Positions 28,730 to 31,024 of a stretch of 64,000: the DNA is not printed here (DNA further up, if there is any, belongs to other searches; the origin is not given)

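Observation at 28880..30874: Single protein combining a cytoplasmic kinase-like domain, a TM helix and an SLT-like lytic transglycosylase domain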

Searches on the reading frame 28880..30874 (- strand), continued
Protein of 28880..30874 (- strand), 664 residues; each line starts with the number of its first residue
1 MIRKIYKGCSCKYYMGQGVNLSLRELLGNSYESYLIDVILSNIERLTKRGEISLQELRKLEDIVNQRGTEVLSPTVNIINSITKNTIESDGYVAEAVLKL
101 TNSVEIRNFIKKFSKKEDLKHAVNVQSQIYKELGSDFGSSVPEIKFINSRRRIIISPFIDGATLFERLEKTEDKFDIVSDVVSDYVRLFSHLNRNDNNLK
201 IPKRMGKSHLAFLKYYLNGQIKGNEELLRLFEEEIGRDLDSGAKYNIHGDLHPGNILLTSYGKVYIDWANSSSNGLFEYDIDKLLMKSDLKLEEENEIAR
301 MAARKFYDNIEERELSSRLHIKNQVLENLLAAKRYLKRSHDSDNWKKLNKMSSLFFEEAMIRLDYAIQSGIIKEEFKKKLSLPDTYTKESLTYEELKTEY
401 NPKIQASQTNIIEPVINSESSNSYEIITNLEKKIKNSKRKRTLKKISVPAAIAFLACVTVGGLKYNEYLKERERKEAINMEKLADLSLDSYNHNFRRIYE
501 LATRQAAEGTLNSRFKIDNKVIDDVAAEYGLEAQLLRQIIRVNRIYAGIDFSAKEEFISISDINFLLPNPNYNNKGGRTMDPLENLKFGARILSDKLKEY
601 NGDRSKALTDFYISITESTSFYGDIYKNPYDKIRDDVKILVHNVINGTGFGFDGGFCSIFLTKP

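Call 55: predict_structure(alignment_id=A3)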
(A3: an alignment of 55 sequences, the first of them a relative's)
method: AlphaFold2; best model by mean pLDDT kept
length: 664 residues; sequences in the alignment: 55
mean_pLDDT: 87.2   pTM: 0.65
mean pLDDT of the five models: 87.2, 87.0, 85.8, 85.7, 85.0
residues with pLDDT >= 90: 472; 70-90: 98; 50-70: 50; < 50: 44
segments of 3 or more residues with pLDDT < 50: 1-16, 407-421, 456-464
pLDDT, mean of each block of 10 residues (from residue 1): 42 50 93 96 92 91 94 89 73 92 92 94 95 90 96 95 92 97 98 94 95 94 96 98 97 94 94 98 96 96 98 98 97 91 89 94 96 97 62 88 60 36 80 92 79 49 47 78 88 94 94 97 98 98 96 87 91 64 95 96 96 75 55 93 97 89 95
secondary structure, 60 per line:
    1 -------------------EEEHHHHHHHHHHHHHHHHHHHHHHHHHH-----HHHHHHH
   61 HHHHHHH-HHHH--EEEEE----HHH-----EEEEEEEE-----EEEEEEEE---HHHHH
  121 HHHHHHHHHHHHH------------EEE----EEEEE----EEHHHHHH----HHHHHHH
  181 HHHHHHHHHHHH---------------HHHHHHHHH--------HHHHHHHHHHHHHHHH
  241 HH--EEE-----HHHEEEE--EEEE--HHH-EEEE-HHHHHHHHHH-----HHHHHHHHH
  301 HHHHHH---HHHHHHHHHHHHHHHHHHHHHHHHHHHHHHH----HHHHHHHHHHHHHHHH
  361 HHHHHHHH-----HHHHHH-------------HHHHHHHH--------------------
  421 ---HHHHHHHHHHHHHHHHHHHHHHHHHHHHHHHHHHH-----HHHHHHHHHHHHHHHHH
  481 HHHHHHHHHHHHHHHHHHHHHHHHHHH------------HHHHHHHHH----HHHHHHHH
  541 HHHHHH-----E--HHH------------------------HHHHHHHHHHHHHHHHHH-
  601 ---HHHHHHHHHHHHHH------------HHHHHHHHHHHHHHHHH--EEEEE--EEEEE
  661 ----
elements in order: E20-22 H23-48 H54-67 H69-72 E75-79 E92-99 E105-112 H116-133 E146-148 E153-157 H164-169 H174-192 H208-216 H225-242 E245-247 E256-259 E262-265 E272-275 H277-286 H292-306 H310-340 H345-368 H374-379 H393-400 H424-458 H464-507 H520-528 H533-546 H582-599 H604-617 H630-646 E649-653 E656-660

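Call 57: fold_search(model_id=the predicted structure, library=pdb)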
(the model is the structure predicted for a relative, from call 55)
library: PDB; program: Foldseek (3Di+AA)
matches with E <= 10: 1382; with E <= 0.001: 188
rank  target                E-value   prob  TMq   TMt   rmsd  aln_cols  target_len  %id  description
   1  3c5i_A                6.4e-08  1.00  0.33  0.57   7.3       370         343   14  Crystal structure of Plasmodium knowlesi choline kinase, PKH_134520 (released 2008-02-19)
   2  4r7b_B                1.4e-07  1.00  0.29  0.58   7.6       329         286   18  Crystal structure of pneumococcal LicA in complex with choline (released 2015-08-12)
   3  4r77_A                1.7e-07  1.00  0.30  0.61   7.5       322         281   16  Crystal structure of choline kinase LicA from Streptococcus pneumoniae (released 2015-08-12)
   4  6yxs                  1.9e-07  1.00  0.31  0.52   7.3       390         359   13  Crystal structure of the apo form of choline kinase from Plasmodium falciparum (released 2020-08-05)
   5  3c5i_C                2.6e-07  1.00  0.32  0.55   6.9       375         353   13  Crystal structure of Plasmodium knowlesi choline kinase, PKH_134520 (released 2008-02-19)
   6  3c5i_D                2.8e-07  1.00  0.32  0.55   6.9       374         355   13  Crystal structure of Plasmodium knowlesi choline kinase, PKH_134520 (released 2008-02-19)
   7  4r78                  3.1e-07  1.00  0.28  0.55   8.2       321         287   17  Crystal structure of LicA in complex with AMP (released 2015-08-12)
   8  9a5i_A                4.6e-07  1.00  0.31  0.47   8.7       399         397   11  Integrative model of MTNK-DHOM by crosslinking MS and deep learning (released 2024-09-18)
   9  2ckq_B                4.8e-07  1.00  0.30  0.52   6.9       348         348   13  Crystal structure of Human Choline Kinase alpha 2 in complex with Phosphocholine (released 2006-10-04)
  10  3mes_B                5.2e-07  1.00  0.31  0.53   7.5       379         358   13  Crystal structure of choline kinase from Cryptosporidium parvum Iowa II, cgd3_2030 (released 2010-04-07)
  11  3mes_A                6.8e-07  1.00  0.32  0.56   5.8       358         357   13  Crystal structure of choline kinase from Cryptosporidium parvum Iowa II, cgd3_2030 (released 2010-04-07)
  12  2olc_A                7.5e-07  1.00  0.31  0.50   7.7       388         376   11  Crystal structure of 5-methylthioribose kinase in complex with ADP-2Ho (released 2007-05-22)
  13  8bi6_A                8.6e-07  1.00  0.30  0.52   8.1       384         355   13  Crystal structure of human Choline Kinase A in complex with UNC0638 (released 2023-11-15)
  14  3dxq_A                1.1e-06  1.00  0.30  0.61   6.0       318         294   14  Crystal structure of choline/ethanolamine kinase family protein (NP_106042.1) from MESORHIZOBIUM LOTI at 2.55 A resolu (released 2008-08-05)
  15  2pyw_A                1.1e-06  1.00  0.30  0.43   8.7       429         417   14  Structure of A. thaliana 5-methylthioribose kinase in complex with ADP and MTR (released 2008-01-15)
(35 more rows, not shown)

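Call 58: list_cluster_members(proteins=[P0001, P0002, P0003, P0004, P0005, P0006, P0050, P0054, P0068, P0056])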
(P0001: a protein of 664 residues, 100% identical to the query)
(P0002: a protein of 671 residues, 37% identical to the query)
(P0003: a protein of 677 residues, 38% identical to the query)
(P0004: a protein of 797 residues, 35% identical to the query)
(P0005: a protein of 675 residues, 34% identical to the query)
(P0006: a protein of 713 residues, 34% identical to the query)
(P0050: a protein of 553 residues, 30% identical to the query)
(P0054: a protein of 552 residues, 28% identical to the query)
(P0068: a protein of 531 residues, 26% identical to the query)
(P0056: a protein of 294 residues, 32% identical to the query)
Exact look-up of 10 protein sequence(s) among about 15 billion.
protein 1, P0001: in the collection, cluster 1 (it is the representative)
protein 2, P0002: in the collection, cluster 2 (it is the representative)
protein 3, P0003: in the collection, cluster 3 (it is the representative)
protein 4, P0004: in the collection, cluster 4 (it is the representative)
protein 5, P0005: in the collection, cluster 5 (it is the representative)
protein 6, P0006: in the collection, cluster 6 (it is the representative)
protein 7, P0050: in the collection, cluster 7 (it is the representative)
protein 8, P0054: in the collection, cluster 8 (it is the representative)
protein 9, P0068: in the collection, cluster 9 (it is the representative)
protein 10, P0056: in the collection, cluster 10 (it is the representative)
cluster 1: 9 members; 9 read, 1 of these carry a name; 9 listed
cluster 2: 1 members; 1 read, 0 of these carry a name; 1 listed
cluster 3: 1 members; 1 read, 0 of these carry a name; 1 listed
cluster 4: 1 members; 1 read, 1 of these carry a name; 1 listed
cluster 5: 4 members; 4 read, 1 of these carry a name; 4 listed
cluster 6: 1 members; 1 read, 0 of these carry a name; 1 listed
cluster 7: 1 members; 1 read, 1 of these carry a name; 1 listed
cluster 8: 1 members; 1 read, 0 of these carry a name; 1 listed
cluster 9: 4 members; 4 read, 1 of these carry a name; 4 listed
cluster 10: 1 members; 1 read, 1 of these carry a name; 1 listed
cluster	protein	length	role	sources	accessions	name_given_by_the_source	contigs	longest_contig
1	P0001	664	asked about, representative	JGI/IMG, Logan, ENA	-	-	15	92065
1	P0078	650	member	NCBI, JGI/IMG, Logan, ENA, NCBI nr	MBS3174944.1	hypothetical protein J4440_03635 [Candidatus Woesearchaeota archaeon] | hypothetical protein [Candidatus Woesearchaeota archaeon]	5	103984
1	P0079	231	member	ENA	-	-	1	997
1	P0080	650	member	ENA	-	-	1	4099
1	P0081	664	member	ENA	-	-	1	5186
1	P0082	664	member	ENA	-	-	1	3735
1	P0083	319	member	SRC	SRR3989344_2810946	-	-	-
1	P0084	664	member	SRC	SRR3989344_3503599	-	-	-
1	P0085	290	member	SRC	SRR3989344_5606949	-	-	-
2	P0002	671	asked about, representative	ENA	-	-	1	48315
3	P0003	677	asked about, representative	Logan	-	-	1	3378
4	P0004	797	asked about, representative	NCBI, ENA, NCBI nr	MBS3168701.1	lytic transglycosylase domain-containing protein [Candidatus Woesearchaeota archaeon]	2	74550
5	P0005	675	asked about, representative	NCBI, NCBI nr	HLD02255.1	MAG TPA: phosphotransferase [Candidatus Nanoarchaeia archaeon] | phosphotransferase [Candidatus Nanoarchaeia archaeon]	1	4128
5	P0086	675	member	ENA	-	-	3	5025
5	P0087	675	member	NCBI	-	-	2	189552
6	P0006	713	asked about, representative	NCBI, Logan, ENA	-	-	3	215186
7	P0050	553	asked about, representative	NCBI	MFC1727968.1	protein kinase [Nanoarchaeota archaeon]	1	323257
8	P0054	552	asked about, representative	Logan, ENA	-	-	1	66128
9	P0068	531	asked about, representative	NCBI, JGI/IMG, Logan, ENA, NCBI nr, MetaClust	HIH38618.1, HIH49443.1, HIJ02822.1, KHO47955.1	protein kinase [Candidatus Woesearchaeota archaeon] | MAG: 5'-AMP-activated protein kinase, catalytic alpha subunit [archaeon GW2011_AR4] | status=active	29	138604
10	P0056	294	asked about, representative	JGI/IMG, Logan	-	hypothetical protein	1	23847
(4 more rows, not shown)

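Call 71: find_encoding_contigs(protein=P0068, flank=4000, max_places=1)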
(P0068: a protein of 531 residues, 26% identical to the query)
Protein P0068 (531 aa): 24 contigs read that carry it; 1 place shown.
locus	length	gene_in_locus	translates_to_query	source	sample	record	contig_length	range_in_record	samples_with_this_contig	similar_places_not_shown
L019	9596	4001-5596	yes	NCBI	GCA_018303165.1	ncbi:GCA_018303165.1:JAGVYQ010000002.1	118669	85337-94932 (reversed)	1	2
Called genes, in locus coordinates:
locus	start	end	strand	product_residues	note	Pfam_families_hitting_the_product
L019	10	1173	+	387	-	PF13192:Thioredoxin_3 (faint)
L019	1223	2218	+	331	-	PF02683:DsbD_TM, PF13386:DsbD_2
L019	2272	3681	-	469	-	PF01637:ATPase_2, PF13191:AAA_16 (faint), PF13173:AAA_14, PF13401:AAA_22, PF03008:DUF234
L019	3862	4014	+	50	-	-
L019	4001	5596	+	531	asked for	PF00069:Pkinase, PF07714:PK_Tyr_Ser-Thr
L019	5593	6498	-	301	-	-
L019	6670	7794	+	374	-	PF13433:Peripla_BP_5 (faint), PF13458:Peripla_BP_6, PF01094:ANF_receptor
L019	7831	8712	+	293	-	PF02653:BPD_transp_2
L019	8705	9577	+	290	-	PF02653:BPD_transp_2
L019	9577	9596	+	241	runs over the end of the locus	PF13476:AAA_23 (weak), PF00005:ABC_tran, PF02463:SMC_N (weak), PF13304:AAA_21 (weak), PF12399:BCA_ABC_TP_C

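Call 72: find_encoding_contigs(protein=P0069, flank=4000, max_places=1)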
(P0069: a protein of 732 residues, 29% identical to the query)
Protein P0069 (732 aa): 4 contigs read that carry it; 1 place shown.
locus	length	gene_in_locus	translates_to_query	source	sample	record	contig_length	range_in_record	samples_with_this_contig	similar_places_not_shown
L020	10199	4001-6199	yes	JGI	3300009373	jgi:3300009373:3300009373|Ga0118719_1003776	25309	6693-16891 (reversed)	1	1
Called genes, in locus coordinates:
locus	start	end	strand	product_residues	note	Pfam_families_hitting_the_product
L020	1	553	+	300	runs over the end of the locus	PF13847:Methyltransf_31, PF13649:Methyltransf_25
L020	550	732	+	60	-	-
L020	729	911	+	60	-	-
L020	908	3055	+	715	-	PF01636:APH (weak)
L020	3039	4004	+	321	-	-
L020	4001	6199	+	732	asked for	-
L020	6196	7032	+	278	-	-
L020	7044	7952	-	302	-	PF04014:MazE_antitoxin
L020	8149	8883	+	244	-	-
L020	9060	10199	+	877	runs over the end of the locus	PF00391:PEP-utilizers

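Call 73: find_encoding_contigs(protein=P0058, flank=4000, max_places=1)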
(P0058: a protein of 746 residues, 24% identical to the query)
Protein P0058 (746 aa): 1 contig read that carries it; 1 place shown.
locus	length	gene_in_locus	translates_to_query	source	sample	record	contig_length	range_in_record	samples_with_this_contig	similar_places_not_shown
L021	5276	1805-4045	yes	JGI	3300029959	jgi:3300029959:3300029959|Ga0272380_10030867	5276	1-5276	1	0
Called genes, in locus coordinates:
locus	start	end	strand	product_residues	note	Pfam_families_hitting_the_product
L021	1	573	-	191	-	?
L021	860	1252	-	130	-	PF01850:PIN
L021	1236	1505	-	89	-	-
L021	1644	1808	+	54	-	-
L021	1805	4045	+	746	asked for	PF01636:APH (weak), PF02958:EcKL (weak)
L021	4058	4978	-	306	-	-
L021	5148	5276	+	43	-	?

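Call 90: find_related_loci(query=A2, collection=metagenome_contigs, flank=3500)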
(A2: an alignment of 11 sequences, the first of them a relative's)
Query A2 (664 aa) in metagenome_contigs; peptide patterns used: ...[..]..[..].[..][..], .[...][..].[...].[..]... (x = any residue, [..] = any of these).
600 stretches matched a pattern (row limit reached: there are more); 8 encode a relative of the query (tblastn E <= 1e-3); 8 distinct loci.
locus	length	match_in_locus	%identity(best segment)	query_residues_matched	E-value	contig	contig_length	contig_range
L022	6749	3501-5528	30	15-664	1e-81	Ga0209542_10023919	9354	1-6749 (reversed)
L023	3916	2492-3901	35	12-472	5e-78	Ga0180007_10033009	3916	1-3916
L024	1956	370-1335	40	15-332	4e-67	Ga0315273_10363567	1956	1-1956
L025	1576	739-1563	40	20-290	3e-57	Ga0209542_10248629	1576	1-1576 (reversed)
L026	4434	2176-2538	31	140-272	1e-8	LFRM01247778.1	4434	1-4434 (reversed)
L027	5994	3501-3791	32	195-297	5e-6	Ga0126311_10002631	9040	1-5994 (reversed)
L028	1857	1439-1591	41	223-271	9e-6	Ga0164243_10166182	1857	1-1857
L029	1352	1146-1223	58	248-273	8e-6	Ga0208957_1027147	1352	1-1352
